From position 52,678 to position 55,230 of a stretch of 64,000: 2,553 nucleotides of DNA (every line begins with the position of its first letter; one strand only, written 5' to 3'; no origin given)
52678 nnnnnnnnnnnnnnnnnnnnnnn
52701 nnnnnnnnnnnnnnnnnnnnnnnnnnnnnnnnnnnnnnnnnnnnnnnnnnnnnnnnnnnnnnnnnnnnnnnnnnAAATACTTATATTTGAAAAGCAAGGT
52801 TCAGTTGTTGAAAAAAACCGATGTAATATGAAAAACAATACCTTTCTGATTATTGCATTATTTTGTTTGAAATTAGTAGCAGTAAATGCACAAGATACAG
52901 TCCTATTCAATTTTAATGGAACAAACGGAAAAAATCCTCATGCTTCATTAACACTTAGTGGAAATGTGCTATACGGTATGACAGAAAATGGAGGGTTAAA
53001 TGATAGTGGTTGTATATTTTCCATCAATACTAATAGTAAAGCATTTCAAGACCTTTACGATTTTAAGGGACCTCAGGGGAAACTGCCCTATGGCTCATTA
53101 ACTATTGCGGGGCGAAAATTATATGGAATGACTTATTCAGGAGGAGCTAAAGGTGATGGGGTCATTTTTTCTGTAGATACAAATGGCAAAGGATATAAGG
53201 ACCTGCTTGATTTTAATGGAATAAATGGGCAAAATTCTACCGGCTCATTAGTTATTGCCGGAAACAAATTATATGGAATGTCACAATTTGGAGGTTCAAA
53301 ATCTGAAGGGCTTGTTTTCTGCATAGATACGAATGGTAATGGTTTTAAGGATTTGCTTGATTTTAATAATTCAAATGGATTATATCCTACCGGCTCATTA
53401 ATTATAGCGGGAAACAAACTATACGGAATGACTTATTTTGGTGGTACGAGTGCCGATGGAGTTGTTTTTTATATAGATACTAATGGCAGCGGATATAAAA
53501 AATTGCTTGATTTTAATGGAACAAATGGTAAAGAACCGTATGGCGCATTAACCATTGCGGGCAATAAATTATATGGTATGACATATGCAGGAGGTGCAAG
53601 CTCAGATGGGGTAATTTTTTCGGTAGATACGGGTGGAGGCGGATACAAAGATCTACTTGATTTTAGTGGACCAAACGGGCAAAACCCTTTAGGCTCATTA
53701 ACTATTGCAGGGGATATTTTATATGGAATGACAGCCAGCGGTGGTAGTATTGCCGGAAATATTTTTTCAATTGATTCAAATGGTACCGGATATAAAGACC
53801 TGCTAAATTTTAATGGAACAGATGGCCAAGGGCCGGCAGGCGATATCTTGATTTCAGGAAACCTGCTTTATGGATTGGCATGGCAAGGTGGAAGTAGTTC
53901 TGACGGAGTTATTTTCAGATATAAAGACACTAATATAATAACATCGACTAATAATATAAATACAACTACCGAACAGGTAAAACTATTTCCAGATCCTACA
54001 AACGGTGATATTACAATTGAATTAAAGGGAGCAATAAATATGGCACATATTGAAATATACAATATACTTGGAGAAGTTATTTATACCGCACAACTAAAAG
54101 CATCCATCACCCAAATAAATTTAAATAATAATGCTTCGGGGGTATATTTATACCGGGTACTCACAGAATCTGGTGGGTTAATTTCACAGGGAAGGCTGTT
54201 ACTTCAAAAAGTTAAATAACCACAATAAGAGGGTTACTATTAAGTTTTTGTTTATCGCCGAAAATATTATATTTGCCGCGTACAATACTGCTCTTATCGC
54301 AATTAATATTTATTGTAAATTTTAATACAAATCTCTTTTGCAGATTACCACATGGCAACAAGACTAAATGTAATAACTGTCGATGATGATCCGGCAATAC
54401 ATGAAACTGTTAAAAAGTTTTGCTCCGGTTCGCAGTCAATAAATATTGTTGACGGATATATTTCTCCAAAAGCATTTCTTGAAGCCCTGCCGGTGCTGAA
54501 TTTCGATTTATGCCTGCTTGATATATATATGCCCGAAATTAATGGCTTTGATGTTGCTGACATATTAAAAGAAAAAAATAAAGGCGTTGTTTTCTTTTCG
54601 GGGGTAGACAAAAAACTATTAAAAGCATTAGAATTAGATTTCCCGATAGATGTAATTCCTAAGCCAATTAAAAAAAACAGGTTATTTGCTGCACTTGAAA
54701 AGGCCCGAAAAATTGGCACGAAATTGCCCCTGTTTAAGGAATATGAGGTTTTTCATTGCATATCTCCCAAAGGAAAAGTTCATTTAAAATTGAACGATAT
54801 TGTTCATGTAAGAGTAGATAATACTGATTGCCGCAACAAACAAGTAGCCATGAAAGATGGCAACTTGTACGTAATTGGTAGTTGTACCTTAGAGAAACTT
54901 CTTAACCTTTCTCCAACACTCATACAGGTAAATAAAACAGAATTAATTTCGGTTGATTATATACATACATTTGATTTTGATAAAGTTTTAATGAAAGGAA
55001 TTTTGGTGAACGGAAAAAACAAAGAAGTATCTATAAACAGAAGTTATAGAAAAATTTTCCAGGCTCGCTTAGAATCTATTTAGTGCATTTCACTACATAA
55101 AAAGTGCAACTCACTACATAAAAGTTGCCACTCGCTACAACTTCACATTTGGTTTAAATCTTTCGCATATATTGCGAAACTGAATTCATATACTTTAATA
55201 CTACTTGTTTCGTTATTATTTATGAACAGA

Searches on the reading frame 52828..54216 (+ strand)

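Call 94: search_protein_families(library=pfam, proteins=[window:52828-54216:+], max_evalue=0.0001)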
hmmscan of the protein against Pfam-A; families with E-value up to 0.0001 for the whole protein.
window:52828-54216:+ (463 aa): 1 family
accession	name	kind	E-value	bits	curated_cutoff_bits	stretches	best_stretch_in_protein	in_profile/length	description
PF18962.6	Por_Secre_tail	-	1.4e-10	41.8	27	1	386-448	1-66/75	Secretion system C-terminal sorting domain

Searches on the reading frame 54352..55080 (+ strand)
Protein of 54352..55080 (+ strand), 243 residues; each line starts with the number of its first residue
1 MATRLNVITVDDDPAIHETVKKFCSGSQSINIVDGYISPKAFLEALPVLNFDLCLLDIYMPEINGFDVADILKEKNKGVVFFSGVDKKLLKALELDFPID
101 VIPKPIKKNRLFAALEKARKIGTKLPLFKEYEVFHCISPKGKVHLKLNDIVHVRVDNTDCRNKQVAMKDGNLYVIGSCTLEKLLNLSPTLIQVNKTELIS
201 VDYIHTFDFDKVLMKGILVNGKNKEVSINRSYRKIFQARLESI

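Call 94: search_protein_families(library=pfam, proteins=[window:54352-55080:+], max_evalue=0.0001)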
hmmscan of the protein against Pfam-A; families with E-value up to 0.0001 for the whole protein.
window:54352-55080:+ (243 aa): 1 family
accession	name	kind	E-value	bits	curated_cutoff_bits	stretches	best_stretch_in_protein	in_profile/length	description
PF00072.30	Response_reg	-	7.7e-15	55.5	30.2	1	7-115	1-110/111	Response regulator receiver domain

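Call 96: search_protein_families(library=pfam, proteins=[window:54352-55080:+], max_evalue=0.1)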
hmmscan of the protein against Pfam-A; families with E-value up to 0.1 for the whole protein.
window:54352-55080:+ (243 aa): 2 families
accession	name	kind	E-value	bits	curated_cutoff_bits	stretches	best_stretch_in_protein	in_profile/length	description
PF00072.30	Response_reg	-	7.7e-15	55.5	30.2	1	7-115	1-110/111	Response regulator receiver domain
PF04397.21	LytTR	-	0.0027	18.3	22.6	1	144-240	5-97/98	LytTr DNA-binding domain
